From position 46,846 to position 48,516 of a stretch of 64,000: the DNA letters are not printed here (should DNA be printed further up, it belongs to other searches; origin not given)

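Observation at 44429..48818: Complete GtrA / GtrB-like GT2 / GT-C three-component module for polyprenol-phosphate-sugar-dependent extracytoplasmic glycosylation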

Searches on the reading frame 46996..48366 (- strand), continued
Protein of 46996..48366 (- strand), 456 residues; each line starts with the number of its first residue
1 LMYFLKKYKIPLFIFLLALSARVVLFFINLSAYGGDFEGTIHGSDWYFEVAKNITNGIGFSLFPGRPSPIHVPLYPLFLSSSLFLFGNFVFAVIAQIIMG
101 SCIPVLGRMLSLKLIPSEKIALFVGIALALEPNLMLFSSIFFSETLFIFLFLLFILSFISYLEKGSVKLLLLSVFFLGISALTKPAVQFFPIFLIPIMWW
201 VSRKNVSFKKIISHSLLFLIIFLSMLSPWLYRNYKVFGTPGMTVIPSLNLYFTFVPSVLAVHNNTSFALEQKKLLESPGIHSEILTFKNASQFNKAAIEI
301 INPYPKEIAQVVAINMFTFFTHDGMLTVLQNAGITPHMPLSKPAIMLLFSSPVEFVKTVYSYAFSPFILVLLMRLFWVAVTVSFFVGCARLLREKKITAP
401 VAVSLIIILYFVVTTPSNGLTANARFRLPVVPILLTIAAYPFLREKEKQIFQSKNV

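Call 36: fold_search(model_id=the predicted structure, library=pdb)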
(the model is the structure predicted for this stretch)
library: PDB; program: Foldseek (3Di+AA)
matches with E <= 10: 142; with E <= 0.001: 3
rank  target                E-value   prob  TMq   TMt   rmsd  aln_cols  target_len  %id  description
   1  3rce_A                4.9e-04  1.00  0.45  0.31  15.4       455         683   13  Bacterial oligosaccharyltransferase PglB (released 2011-06-15)
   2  5ogl_A                6.0e-04  1.00  0.48  0.32  14.4       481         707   13  Structure of bacterial oligosaccharyltransferase PglB in complex with an acceptor peptide and an lipid-linked oligosac (released 2017-10-25)
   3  6gxc_A                6.7e-04  1.00  0.47  0.32  14.4       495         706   14  Bacterial oligosaccharyltransferase PglB in complex with an inhibitory peptide and a reactive lipid-linked oligosaccha (released 2018-11-14)
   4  9n9j_I                1.0e-03  1.00  0.45  0.31  15.6       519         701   13  Structure of a GRP94 folding intermediate engaged with a CCDC134- and FKBP11-bound secretory translocon (released 2025-11-19)
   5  3waj                  1.7e-03  1.00  0.42  0.27  16.0       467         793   11  Crystal structure of the Archaeoglobus fulgidus oligosaccharyltransferase (O29867_ARCFU) complex with Zn and sulfate (released 2013-10-30)
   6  5ezm                  3.7e-03  1.00  0.36  0.31  17.8       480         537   13  Crystal Structure of ArnT from Cupriavidus metallidurans in the apo state (released 2016-02-17)
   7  8age_A                4.2e-03  1.00  0.49  0.36  12.8       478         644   12  Structure of yeast oligosaccharylransferase complex with acceptor peptide bound (released 2022-12-07)
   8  7oci_F                4.3e-03  1.00  0.49  0.36  14.2       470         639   12  Cryo-EM structure of yeast Ost6p containing oligosaccharyltransferase complex (released 2022-02-16)
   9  9i5k_A                7.9e-03  1.00  0.46  0.43  10.4       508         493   11  Structure of the Chaetomium thermophilum Pmt4 homodimer (C2 symmetry) (released 2025-12-24)
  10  6ezn_F                1.0e-02  1.00  0.48  0.35  15.4       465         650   12  Cryo-EM structure of the yeast oligosaccharyltransferase (OST) complex (released 2018-01-17)
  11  8pn9_A                1.0e-02  1.00  0.48  0.35  13.3       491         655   13  Structure of human oligosaccharyltransferase OST-A complex bound to NGI-1 (released 2024-05-08)
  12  8agb_A                1.2e-02  1.00  0.43  0.32  14.8       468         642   13  Structure of yeast oligosaccharylransferase complex with lipid-linked oligosaccharide bound (released 2022-12-07)
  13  5f15                  1.2e-02  1.00  0.38  0.32  16.6       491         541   13  Crystal Structure of ArnT from Cupriavidus metallidurans bound to Undecaprenyl phosphate (released 2016-02-17)
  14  6p25_B                1.3e-02  1.00  0.39  0.27   6.4       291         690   14  Structure of S. cerevisiae protein O-mannosyltransferase Pmt1-Pmt2 complex bound to the sugar donor and a peptide acce (released 2019-07-10)
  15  8agc_A                1.3e-02  1.00  0.47  0.33  15.5       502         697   13  Structure of yeast oligosaccharylransferase complex with lipid-linked oligosaccharide and non-acceptor peptide bound (released 2022-12-07)
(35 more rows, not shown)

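Call 37: search_solved_structures(query=A1, max_evalue=1, show_alignments=3)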
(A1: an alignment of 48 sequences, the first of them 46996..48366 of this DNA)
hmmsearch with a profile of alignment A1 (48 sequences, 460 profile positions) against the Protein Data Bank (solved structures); distinct sequences matched with E-value up to 1: 0.

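Call 46: find_related_loci(query=A1, collection=genome_contigs, flank=10000)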
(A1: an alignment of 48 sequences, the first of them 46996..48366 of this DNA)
Query A1 (456 aa) in genome_contigs; peptide patterns used: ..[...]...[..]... (x = any residue, [..] = any of these).
134 stretches matched a pattern; 100 encode a relative of the query (tblastn E <= 1e-3); the best 80 are kept; 80 distinct loci.
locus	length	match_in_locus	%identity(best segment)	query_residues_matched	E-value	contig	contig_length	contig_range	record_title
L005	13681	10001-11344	74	2-449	0e+0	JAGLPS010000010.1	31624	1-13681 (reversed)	MAG: Candidatus Paceibacterota bacterium isolate RS_8_2 ROV157_8.bin.2.fa_10, whole genome shotgun sequence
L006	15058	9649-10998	62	1-450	8e-162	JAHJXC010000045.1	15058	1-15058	MAG: Patescibacteria group bacterium isolate UML_A.mb.14 UML_A.mb.14_k141_72906, whole genome shotgun sequence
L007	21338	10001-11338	47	1-443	2e-112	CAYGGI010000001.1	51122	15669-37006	MAG TPA_asm: uncultured Candidatus Saccharibacteria bacterium isolate ERP113451_co3_102 genome assembly, contig: NODE_28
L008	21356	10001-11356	44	1-437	4e-103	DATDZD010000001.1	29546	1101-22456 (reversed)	MAG TPA_asm: Candidatus Paceibacterota bacterium isolate SMAG_U8183 k141_1276326, whole genome shotgun sequence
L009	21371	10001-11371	40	1-456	4e-97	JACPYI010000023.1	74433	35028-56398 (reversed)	MAG: Candidatus Sungiibacteriota bacterium isolate NC_groundwater_859_Pr1_B-0.1um_51_34 Montesol18_Bp1_scaffold_1018508,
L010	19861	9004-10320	41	2-442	6e-97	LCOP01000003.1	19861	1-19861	MAG: Parcubacteria group bacterium GW2011_GWA1_47_8 UY07_C0003, whole genome shotgun sequence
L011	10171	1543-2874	40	4-444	9e-95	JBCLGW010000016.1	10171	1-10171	Parcubacteria group bacterium isolate SLM_LV1_02b-J04 Node_16_length_10171_cov_87.506689, whole genome shotgun sequence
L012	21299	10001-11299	43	4-438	1e-92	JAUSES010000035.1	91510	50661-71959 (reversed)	MAG: bacterium isolate E14_maxbin.225_sub E14_k141_556251, whole genome shotgun sequence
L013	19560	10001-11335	41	13-456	2e-92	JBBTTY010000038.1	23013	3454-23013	MAG: Patescibacteria group bacterium isolate H51-bin043_1 H51_bin043_1_000000000038, whole genome shotgun sequence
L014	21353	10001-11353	41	6-455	8e-92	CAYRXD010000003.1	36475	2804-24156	MAG TPA_asm: uncultured Candidatus Saccharibacteria bacterium isolate binchicken_co125_168 genome assembly, contig: NODE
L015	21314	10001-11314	41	4-440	2e-91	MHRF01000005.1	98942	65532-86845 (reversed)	MAG: Candidatus Taylorbacteria bacterium RIFCSPHIGHO2_01_FULL_46_22b rifcsphigho2_01_scaffold_237, whole genome shotgun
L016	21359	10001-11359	41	1-449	2e-90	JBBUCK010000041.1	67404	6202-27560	MAG: Patescibacteria group bacterium isolate H32-bin035 H32_bin035_000000000041, whole genome shotgun sequence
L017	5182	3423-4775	40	7-456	9e-90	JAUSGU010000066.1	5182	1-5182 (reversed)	MAG: bacterium isolate E14_metabat.bin.148 E14_k141_643784, whole genome shotgun sequence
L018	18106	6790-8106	39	2-438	2e-87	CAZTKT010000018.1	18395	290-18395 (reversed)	MAG TPA_asm: uncultured Candidatus Saccharibacteria bacterium isolate binchicken_co264_14 genome assembly, contig: NODE_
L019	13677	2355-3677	36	6-438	2e-87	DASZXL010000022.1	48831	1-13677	MAG TPA_asm: Candidatus Paceibacterota bacterium isolate SMAG_U6182 k141_1080412, whole genome shotgun sequence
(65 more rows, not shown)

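Call 58: find_encoding_contigs(protein=P0039, flank=10000, max_places=1)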
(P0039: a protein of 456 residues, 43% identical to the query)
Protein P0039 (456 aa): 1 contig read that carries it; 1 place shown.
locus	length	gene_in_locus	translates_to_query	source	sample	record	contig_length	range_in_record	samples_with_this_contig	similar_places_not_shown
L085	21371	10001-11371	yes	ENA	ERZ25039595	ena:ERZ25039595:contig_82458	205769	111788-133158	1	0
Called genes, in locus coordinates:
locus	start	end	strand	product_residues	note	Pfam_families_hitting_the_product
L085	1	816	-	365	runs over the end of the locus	-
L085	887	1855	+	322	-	PF00106:adh_short (faint), PF01073:3Beta_HSD, PF01370:Epimerase, PF02719:Polysacc_synt_2, PF04321:RmlD_sub_bind, PF07993:NAD_binding_4 (faint), PF16363:GDP_Man_Dehyd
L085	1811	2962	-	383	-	PF13439:Glyco_transf_4, PF13579:Glyco_trans_4_4, PF00534:Glycos_transf_1, PF13692:Glyco_trans_1_4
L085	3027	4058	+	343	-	PF00534:Glycos_transf_1, PF13692:Glyco_trans_1_4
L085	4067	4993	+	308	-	PF13439:Glyco_transf_4 (weak), PF20706:GT4-conflict (weak), PF00534:Glycos_transf_1, PF13692:Glyco_trans_1_4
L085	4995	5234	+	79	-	-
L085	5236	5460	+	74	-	PF04138:GtrA_DPMS_TM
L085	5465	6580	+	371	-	PF00534:Glycos_transf_1, PF13692:Glyco_trans_1_4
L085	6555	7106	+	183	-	PF01209:Ubie_methyltran, PF05148:Methyltransf_8 (weak), PF13489:Methyltransf_23 (weak), PF13847:Methyltransf_31 (faint), PF08242:Methyltransf_12 (faint), PF08241:Methyltransf_11, PF13649:Methyltransf_25 (weak)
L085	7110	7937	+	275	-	PF00534:Glycos_transf_1 (weak)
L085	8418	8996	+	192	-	PF13489:Methyltransf_23 (weak), PF08241:Methyltransf_11 (faint), PF13649:Methyltransf_25 (faint)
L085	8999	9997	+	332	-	PF01370:Epimerase, PF04321:RmlD_sub_bind (weak), PF01073:3Beta_HSD, PF13460:NAD_binding_10 (faint), PF16363:GDP_Man_Dehyd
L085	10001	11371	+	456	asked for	PF13231:PMT_2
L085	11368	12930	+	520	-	PF00535:Glycos_transf_2, PF13641:Glyco_tranf_2_3, PF13489:Methyltransf_23 (weak), PF13847:Methyltransf_31 (faint), PF08241:Methyltransf_11, PF13649:Methyltransf_25 (weak)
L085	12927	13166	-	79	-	-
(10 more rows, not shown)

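Call 59: find_encoding_contigs(protein=P0011, flank=10000, max_places=1)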
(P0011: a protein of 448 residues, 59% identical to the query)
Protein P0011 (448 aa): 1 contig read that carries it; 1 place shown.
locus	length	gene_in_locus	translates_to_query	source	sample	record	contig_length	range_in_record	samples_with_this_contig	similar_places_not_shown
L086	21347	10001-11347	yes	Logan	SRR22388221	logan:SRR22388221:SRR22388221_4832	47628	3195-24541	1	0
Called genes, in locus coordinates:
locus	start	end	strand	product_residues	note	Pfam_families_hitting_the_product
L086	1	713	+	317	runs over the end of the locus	PF01073:3Beta_HSD, PF01370:Epimerase, PF02719:Polysacc_synt_2, PF04321:RmlD_sub_bind, PF13460:NAD_binding_10, PF16363:GDP_Man_Dehyd, PF07993:NAD_binding_4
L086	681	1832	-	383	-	PF13439:Glyco_transf_4, PF13579:Glyco_trans_4_4, PF00534:Glycos_transf_1, PF13692:Glyco_trans_1_4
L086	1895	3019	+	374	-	PF13439:Glyco_transf_4, PF20706:GT4-conflict (weak), PF00534:Glycos_transf_1, PF13692:Glyco_trans_1_4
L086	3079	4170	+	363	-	PF00534:Glycos_transf_1, PF13692:Glyco_trans_1_4, PF13524:Glyco_trans_1_2 (weak)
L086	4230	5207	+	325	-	PF01370:Epimerase, PF02719:Polysacc_synt_2, PF04321:RmlD_sub_bind, PF01073:3Beta_HSD, PF16363:GDP_Man_Dehyd, PF07993:NAD_binding_4 (weak)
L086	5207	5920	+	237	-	PF00483:NTP_transferase, PF12804:NTP_transf_3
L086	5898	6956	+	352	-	PF00266:Aminotran_5, PF01041:DegT_DnrJ_EryC1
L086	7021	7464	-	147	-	PF13527:Acetyltransf_9 (weak), PF00583:Acetyltransf_1, PF13673:Acetyltransf_10 (weak), PF13508:Acetyltransf_7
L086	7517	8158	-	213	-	PF00293:NUDIX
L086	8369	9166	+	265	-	-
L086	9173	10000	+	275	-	-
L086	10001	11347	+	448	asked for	PF13231:PMT_2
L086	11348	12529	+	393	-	PF13439:Glyco_transf_4 (weak), PF00534:Glycos_transf_1, PF13692:Glyco_trans_1_4, PF13524:Glyco_trans_1_2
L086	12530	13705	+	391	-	PF13489:Methyltransf_23 (weak), PF08242:Methyltransf_12 (faint), PF13847:Methyltransf_31 (weak), PF04138:GtrA_DPMS_TM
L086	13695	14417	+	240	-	PF05050:Methyltransf_21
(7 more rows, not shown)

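Call 60: find_encoding_contigs(protein=P0042, flank=10000, max_places=1)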
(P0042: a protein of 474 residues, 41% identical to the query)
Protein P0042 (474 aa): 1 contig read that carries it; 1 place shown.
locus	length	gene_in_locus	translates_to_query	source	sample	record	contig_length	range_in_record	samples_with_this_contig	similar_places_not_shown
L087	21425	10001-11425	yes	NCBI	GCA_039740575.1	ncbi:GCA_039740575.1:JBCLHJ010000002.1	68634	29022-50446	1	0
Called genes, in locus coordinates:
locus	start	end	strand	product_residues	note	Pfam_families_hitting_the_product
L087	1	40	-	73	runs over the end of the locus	-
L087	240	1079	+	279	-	PF03446:NAD_binding_2 (faint), PF03721:UDPG_MGDP_dh_N, PF00984:UDPG_MGDP_dh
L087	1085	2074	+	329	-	PF01073:3Beta_HSD, PF01370:Epimerase, PF02719:Polysacc_synt_2, PF04321:RmlD_sub_bind, PF07993:NAD_binding_4 (faint), PF16363:GDP_Man_Dehyd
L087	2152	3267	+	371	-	PF00534:Glycos_transf_1, PF13692:Glyco_trans_1_4, PF13524:Glyco_trans_1_2 (weak)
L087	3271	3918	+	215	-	PF02353:CMAS, PF13489:Methyltransf_23, PF01209:Ubie_methyltran (faint), PF07021:MetW, PF13847:Methyltransf_31, PF08241:Methyltransf_11, PF08242:Methyltransf_12, PF13649:Methyltransf_25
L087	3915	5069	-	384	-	PF13439:Glyco_transf_4, PF13692:Glyco_trans_1_4, PF13524:Glyco_trans_1_2 (weak), PF00534:Glycos_transf_1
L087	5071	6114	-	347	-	PF00534:Glycos_transf_1, PF13692:Glyco_trans_1_4, PF13524:Glyco_trans_1_2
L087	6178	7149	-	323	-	-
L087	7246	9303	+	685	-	PF00070:Pyr_redox (faint), PF07992:Pyr_redox_2 (faint), PF13450:NAD_binding_8 (faint), PF01266:DAO, PF12831:FAD_oxidored (weak)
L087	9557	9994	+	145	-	PF04138:GtrA_DPMS_TM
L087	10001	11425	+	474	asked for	PF13231:PMT_2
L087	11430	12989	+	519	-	PF00535:Glycos_transf_2, PF13641:Glyco_tranf_2_3 (weak), PF08241:Methyltransf_11, PF13649:Methyltransf_25 (faint)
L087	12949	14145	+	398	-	PF00534:Glycos_transf_1, PF13692:Glyco_trans_1_4, PF13524:Glyco_trans_1_2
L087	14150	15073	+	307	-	PF19745:FUT8_N_cat (weak)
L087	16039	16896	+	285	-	-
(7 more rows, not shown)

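Call 74: search_protein_families(library=pfam, alignment_id=A3, max_evalue=0.001)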
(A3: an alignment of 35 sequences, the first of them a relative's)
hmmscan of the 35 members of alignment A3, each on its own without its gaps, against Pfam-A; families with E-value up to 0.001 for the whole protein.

A. member 1, L008:19599-21320:+ (574 aa): 1 family
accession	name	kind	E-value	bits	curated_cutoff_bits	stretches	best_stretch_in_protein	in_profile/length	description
PF11028.14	TMEM260-like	-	4e-06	27.1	24.2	1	142-229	87-174/179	Protein O-mannosyl-transferase TMEM260-like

B. families by the number of members that match (of 35 scanned): 31 families (the first 25 are shown)
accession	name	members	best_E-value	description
PF13231.12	PMT_2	6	3.1e-12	Dolichyl-phosphate-mannose-protein mannosyltransferase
PF04932.20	Wzy_C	3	3.2e-19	O-Antigen ligase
PF14559.12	TPR_19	3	2.1e-10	Tetratricopeptide repeat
PF13428.12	TPR_14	3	2.4e-06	Tetratricopeptide repeat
PF00535.33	Glycos_transf_2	2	4e-34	Glycosyl transferase family 2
PF01061.29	ABC2_membrane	2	3.2e-18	ABC-2 type transporter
PF02366.24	PMT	2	3.3e-10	Dolichyl-phosphate-mannose-protein mannosyltransferase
PF18911.6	PKD_4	2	4.2e-10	PKD domain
PF00801.26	PKD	2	3.9e-09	PKD domain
PF07719.23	TPR_2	2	3.1e-08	Tetratricopeptide repeat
PF13181.12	TPR_8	2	5.1e-06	Tetratricopeptide repeat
PF10111.15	Glyco_tranf_2_2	2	6.7e-06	Glycosyltransferase like family 2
PF14561.12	TPR_20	2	0.00058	Tetratricopeptide repeat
PF03062.24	MBOAT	1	2e-21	MBOAT, membrane-bound O-acyltransferase family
PF12836.13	HHH_3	1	2.1e-19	Helix-hairpin-helix motif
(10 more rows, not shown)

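Call 77: search_protein_representatives(alignment_id=A1)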
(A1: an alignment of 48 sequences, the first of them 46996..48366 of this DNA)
Query: 48 sequences, 460 profile positions. Proteins with E-value up to 0.001 (for the whole library): 55802; up to 1e-10: 22018; up to 1e-30: 2526. The best 150 are listed.
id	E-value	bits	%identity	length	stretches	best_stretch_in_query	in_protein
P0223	2.2e-194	662.8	-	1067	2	2-451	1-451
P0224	1.7e-174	597.3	-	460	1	1-458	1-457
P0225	2.3e-172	590.2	-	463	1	3-455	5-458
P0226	2.5e-166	570.4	-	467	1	3-455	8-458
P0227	7.5e-166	568.8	-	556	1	11-456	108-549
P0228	3.3e-165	566.7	-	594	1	3-453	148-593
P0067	5.9e-163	559.2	-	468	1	6-454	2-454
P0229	2.6e-160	550.5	-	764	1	1-455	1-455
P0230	5.1e-160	549.6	-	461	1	2-456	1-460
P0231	3.4e-159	546.8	-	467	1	2-455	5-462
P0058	8.2e-157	539.0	-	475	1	2-451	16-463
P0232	3.4e-155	533.7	-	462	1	1-451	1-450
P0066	6.7e-155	532.7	-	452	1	3-449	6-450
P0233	1.3e-152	525.1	-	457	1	13-453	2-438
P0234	1.4e-152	525.1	-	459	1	2-452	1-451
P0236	3.0e-148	510.8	-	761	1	6-456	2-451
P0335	3.8e-72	259.9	-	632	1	14-454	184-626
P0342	4.9e-71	256.2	-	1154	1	12-451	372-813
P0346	5.0e-70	252.9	-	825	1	13-455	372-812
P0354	2.3e-67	244.1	-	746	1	8-456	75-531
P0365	4.2e-66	240.0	-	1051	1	15-446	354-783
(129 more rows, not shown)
